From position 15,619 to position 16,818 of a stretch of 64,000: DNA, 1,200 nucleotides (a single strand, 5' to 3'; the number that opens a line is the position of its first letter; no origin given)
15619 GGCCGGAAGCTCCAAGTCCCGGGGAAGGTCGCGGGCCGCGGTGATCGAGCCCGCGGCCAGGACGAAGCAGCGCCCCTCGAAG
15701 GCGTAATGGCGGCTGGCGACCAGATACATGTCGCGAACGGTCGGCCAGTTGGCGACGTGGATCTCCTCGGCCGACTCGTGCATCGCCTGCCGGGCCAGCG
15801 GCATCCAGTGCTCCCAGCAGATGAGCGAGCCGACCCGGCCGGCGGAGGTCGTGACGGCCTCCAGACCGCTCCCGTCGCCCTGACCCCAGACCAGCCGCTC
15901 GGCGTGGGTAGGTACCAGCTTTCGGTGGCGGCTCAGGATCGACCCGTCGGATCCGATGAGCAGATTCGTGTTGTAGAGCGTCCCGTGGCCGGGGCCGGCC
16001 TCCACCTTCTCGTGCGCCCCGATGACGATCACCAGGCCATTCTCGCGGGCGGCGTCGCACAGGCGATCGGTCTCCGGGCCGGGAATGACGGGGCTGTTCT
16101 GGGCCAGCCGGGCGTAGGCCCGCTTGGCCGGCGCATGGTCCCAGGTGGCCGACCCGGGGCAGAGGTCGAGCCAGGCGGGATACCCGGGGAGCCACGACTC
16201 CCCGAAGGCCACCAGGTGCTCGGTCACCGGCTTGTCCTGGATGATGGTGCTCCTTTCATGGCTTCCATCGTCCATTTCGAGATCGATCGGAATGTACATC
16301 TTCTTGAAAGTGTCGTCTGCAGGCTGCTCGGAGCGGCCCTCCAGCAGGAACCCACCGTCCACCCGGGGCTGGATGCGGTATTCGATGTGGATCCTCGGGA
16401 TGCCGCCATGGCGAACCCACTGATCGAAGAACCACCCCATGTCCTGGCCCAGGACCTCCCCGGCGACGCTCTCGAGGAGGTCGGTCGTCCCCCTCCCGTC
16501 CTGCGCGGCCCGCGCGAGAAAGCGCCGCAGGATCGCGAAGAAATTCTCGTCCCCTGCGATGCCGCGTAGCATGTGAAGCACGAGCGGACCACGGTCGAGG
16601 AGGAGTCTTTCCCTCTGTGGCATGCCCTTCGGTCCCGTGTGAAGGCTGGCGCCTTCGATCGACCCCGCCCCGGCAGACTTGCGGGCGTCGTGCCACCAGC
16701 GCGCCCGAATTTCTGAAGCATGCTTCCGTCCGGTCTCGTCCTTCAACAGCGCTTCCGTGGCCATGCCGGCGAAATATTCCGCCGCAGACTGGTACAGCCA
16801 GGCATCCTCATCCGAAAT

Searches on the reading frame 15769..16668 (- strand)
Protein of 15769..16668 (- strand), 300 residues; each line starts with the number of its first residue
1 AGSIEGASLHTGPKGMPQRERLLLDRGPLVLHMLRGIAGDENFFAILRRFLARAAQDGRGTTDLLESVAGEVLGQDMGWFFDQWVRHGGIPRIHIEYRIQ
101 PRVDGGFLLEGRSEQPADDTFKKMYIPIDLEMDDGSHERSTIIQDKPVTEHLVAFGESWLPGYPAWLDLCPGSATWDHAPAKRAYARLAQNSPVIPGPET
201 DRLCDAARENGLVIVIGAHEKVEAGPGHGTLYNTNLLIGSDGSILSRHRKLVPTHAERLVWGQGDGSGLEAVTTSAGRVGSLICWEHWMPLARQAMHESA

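Call 40: find_homologous_proteins(query=window:15769-16668:-, max_evalue=0.00001)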
Query window:15769-16668:- (300 aa): 4869 proteins with E <= 0.00001 among 8000 candidates; the best 120 are listed.
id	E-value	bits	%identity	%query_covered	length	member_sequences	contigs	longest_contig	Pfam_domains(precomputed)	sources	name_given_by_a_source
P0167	5.5e-98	346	89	58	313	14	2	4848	PF00795.28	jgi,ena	-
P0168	5.6e-98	346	89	58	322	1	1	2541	PF00795.28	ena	-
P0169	4.8e-86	307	89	50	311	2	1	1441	PF00795.28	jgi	jgi:predicted amidohydrolase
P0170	2.2e-84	301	87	50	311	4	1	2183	PF00795.28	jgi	jgi:nitrilase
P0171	3.1e-84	301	88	50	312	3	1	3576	PF00795.28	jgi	jgi:nitrilase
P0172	3.7e-84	301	87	50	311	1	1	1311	PF00795.28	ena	-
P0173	8.5e-84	300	87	50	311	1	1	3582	PF00795.28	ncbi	-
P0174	8.6e-84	300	76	58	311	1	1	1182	PF00795.28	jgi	jgi:predicted amidohydrolase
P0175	1.1e-83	299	88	50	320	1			PF00795.28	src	-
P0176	1.6e-83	299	75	58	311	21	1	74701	PF00795.28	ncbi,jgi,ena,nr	ncbi:MAG TPA: carbon-nitrogen hydrolase family protein [Candidatus Dormibacteraeota bacterium]|nr:ca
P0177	7.3e-83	296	85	50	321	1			PF00795.28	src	-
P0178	1.4e-82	296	74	58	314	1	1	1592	PF00795.28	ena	-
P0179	1.9e-82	295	75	58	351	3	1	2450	PF00795.28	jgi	jgi:nitrilase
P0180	1.0e-81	293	75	57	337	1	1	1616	PF00795.28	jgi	jgi:predicted amidohydrolase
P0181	3.2e-81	291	86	50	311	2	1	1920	PF00795.28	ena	-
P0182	3.4e-81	291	86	50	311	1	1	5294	PF00795.28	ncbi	-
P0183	3.7e-81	291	84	50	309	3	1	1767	PF00795.28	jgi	-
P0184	9.4e-81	290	75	58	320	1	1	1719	PF00795.28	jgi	-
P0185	1.7e-80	289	73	58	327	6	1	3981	PF00795.28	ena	-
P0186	2.0e-80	288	74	58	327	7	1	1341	PF00795.28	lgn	-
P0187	2.2e-80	288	83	50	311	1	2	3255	PF00795.28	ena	-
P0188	5.7e-80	287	83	50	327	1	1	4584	PF00795.28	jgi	jgi:nitrilase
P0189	6.2e-80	287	84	50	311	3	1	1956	PF00795.28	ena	-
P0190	7.1e-80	287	75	58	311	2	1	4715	PF00795.28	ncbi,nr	ncbi:MAG: carbon-nitrogen hydrolase family protein [Acidobacteria bacterium]|nr:carbon-nitrogen hydr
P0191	9.2e-80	286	84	50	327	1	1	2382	PF00795.28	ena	-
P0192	9.9e-80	286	82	50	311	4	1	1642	PF00795.28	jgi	-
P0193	1.0e-79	286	84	50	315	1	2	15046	PF00795.28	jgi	-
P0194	1.1e-79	286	84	50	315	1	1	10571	PF00795.28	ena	-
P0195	1.2e-79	286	82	49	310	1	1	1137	PF00795.28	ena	-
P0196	1.3e-79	286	82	49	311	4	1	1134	PF00795.28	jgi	-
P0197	1.9e-79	285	81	50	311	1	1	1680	PF00795.28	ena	-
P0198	2.3e-79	285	81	50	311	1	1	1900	PF00795.28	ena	-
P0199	2.4e-79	285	81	50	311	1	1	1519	PF00795.28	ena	-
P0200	2.4e-79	285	81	50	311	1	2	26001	PF00795.28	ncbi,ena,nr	ncbi:MAG: nitrilase [Acidobacteria bacterium]|nr:MAG: nitrilase [Acidobacteriota bacterium]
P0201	2.4e-79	285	81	50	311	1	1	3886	PF00795.28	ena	-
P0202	2.9e-79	285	81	50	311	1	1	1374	PF00795.28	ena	-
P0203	3.2e-79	285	81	50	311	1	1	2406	PF00795.28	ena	-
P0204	9.1e-79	283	81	50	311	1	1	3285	PF00795.28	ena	-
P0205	9.5e-79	283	71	58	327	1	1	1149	PF00795.28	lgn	-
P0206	1.2e-78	283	81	50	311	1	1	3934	PF00795.28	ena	-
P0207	2.7e-78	281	72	58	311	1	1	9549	PF00795.28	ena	-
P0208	3.5e-78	281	82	49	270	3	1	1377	PF00795.28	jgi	jgi:nitrilase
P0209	4.0e-78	281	82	50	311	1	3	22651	PF00795.28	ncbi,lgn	-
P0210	5.4e-78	280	72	58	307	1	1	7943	PF00795.28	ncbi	-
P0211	9.6e-78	280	82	50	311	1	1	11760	PF00795.28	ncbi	-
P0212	1.1e-77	280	72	58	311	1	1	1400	PF00795.28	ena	-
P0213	1.2e-77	279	80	50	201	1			PF00795.28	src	-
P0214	4.0e-77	278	80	50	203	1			PF00795.28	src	-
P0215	1.6e-76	276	81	50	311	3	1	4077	PF00795.28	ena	-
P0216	1.6e-76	276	81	50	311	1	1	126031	PF00795.28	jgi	-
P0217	1.8e-75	272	77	49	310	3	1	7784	PF00795.28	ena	-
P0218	1.9e-75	272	77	50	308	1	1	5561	PF00795.28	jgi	jgi:nitrilase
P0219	2.3e-75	272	68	58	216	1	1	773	PF00795.28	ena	-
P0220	3.4e-75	271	78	50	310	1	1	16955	PF00795.28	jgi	jgi:nitrilase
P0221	9.2e-75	270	76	50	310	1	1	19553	PF00795.28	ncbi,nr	ncbi:MAG TPA: carbon-nitrogen hydrolase family protein [Candidatus Polarisedimenticolia bacterium]|n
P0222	1.2e-74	269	79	50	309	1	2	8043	PF00795.28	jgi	jgi:predicted amidohydrolase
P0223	1.7e-74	269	78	50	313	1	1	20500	PF00795.28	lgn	-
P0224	1.6e-73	266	77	50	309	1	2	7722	PF00795.28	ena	-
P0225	3.5e-73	265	66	58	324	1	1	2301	PF00795.28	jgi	jgi:predicted amidohydrolase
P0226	3.8e-73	265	66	58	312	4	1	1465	PF00795.28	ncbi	-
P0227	4.1e-73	264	76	50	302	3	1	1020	PF00795.28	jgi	jgi:predicted amidohydrolase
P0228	1.3e-72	263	75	50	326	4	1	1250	PF00795.28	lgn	-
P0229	1.5e-72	263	74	50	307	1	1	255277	PF00795.28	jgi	jgi:predicted amidohydrolase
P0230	1.7e-72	262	77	50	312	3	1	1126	PF00795.28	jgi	jgi:predicted amidohydrolase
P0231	1.9e-72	262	78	49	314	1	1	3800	PF00795.28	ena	-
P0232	2.2e-72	262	74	49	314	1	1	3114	PF00795.28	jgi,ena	-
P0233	4.3e-72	261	76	49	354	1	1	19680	PF00795.28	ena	-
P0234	4.5e-72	261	76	49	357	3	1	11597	PF00795.28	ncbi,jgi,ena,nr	ncbi:MAG TPA: carbon-nitrogen hydrolase family protein [Candidatus Cryosericum sp.]|nr:carbon-nitrog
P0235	4.8e-72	261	77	50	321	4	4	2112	PF00795.28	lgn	-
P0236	1.3e-71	259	72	49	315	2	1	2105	PF00795.28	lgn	-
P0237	1.8e-71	259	85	44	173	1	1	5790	PF00795.28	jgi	-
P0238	2.0e-71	259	75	50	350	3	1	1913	PF00795.28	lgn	-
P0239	3.1e-71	258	74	50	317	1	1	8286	PF00795.28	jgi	jgi:predicted amidohydrolase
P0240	3.4e-71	258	74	49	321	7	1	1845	PF00795.28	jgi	-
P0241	3.9e-71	258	74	50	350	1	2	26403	PF00795.28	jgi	jgi:predicted amidohydrolase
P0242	4.4e-71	258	74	50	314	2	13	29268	PF00795.28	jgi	jgi:predicted amidohydrolase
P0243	4.8e-71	258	67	56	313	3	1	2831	PF00795.28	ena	-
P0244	4.9e-71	258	74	50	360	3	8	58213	PF00795.28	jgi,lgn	jgi:predicted amidohydrolase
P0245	5.1e-71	258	66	54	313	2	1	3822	PF00795.28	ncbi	-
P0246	6.4e-71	257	74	50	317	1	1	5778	PF00795.28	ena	-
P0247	6.6e-71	257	75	50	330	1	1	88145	PF00795.28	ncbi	-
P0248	7.8e-71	257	75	50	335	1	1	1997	PF00795.28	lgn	-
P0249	9.2e-71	257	74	50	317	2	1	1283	PF00795.28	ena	-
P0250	1.1e-70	256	73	49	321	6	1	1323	PF00795.28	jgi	jgi:nitrilase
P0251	1.1e-70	256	75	49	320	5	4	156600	PF00795.28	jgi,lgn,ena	jgi:nitrilase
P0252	1.3e-70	256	75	49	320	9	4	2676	PF00795.28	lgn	-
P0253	1.3e-70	256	72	49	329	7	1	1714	PF00795.28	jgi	jgi:predicted amidohydrolase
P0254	2.0e-70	256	73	50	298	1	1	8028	PF00795.28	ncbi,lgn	-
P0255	2.3e-70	255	65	58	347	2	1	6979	PF00795.28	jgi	jgi:nitrilase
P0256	2.9e-70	255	72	49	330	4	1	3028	PF00795.28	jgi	jgi:predicted amidohydrolase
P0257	3.8e-70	255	72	49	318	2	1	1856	PF00795.28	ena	-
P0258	6.0e-70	254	66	58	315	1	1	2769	PF00795.28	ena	-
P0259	6.0e-70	254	74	50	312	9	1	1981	PF00795.28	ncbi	-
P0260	6.4e-70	254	64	58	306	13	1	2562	PF00795.28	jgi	jgi:predicted amidohydrolase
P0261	6.5e-70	254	70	50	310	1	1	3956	PF00795.28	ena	-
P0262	1.2e-69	253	71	50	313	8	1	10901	PF00795.28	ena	-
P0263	3.9e-69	251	73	50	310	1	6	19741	PF00795.28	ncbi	-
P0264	4.5e-69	251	75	49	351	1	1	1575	PF00795.28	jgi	jgi:predicted amidohydrolase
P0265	5.0e-69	251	73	49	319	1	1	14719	PF00795.28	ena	-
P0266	9.6e-69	250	73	50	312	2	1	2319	PF00795.28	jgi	jgi:predicted amidohydrolase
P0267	9.6e-69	250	74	49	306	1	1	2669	PF00795.28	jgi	jgi:nitrilase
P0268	1.1e-68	250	64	58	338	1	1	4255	PF00795.28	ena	-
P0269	1.2e-68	250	73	50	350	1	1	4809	PF00795.28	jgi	jgi:predicted amidohydrolase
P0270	1.4e-68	250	65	58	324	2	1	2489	PF00795.28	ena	-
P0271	2.8e-68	249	73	50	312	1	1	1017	PF00795.28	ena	-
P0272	3.8e-68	248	70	49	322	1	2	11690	PF00795.28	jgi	jgi:predicted amidohydrolase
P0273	5.0e-68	248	72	50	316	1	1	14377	PF00795.28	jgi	jgi:predicted amidohydrolase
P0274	7.5e-68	247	69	49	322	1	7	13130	PF00795.28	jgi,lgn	jgi:predicted amidohydrolase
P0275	7.7e-68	247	69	49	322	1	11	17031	PF00795.28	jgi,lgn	jgi:predicted amidohydrolase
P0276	2.4e-67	246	71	50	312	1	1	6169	PF00795.28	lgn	-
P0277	2.9e-67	245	69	49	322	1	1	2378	PF00795.28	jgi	jgi:predicted amidohydrolase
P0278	4.0e-67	245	74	50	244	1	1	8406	PF00795.28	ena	-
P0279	4.6e-67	245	65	54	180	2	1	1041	PF00795.28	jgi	-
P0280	8.8e-67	244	72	49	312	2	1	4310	PF00795.28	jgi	jgi:predicted amidohydrolase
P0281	1.7e-66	243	72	49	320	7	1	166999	PF00795.28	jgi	jgi:predicted amidohydrolase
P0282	2.8e-66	242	68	53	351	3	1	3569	PF00795.28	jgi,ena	-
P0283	3.2e-66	242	71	49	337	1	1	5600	PF00795.28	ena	-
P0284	3.3e-66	242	72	49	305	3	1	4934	PF00795.28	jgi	jgi:predicted amidohydrolase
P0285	4.0e-66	242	70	50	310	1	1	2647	PF00795.28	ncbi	ncbi:MAG: carbon-nitrogen hydrolase family protein [Candidatus Polarisedimenticolia bacterium]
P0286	5.4e-66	241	60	58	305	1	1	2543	PF00795.28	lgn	-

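Call 55: search_protein_families(library=pfam, proteins=[P0167], max_evalue=0.01)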
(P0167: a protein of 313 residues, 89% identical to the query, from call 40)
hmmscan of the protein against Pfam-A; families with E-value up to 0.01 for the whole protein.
P0167 (313 aa): 1 family
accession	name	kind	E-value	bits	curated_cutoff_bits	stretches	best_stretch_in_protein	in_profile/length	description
PF00795.27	CN_hydrolase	-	9.3e-54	182.9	23.2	1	9-287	1-252/256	Carbon-nitrogen hydrolase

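Call 59: predict_structure(alignment_id=A1)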
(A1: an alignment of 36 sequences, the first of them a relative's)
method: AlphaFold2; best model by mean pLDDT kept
length: 313 residues; sequences in the alignment: 36
mean_pLDDT: 86.2   pTM: 0.87
mean pLDDT of the five models: 86.2, 85.4, 83.5, 83.5, 83.3
residues with pLDDT >= 90: 156; 70-90: 119; 50-70: 23; < 50: 15
segments of 3 or more residues with pLDDT < 50: 1-4, 297-304
pLDDT, mean of each block of 10 residues (from residue 1): 70 93 97 98 94 77 75 85 95 98 97 88 94 97 74 86 96 89 86 93 88 89 93 82 86 93 94 97 81 52 45 56
secondary structure, 60 per line:
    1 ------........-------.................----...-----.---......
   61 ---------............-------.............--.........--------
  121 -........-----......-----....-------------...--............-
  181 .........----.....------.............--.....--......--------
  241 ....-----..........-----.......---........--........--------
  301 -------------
elements in order: E7-14 H22-38 E43-45 H55-60 H70-81 H89-101 E104-112 E122-129 E135-140 H146-149 E163-165 E168-174 H175-179 H181-189 E194-198 H205-217 E220-224 E227-229 H241-244 E250-259 E265-271 E275-282 H285-292
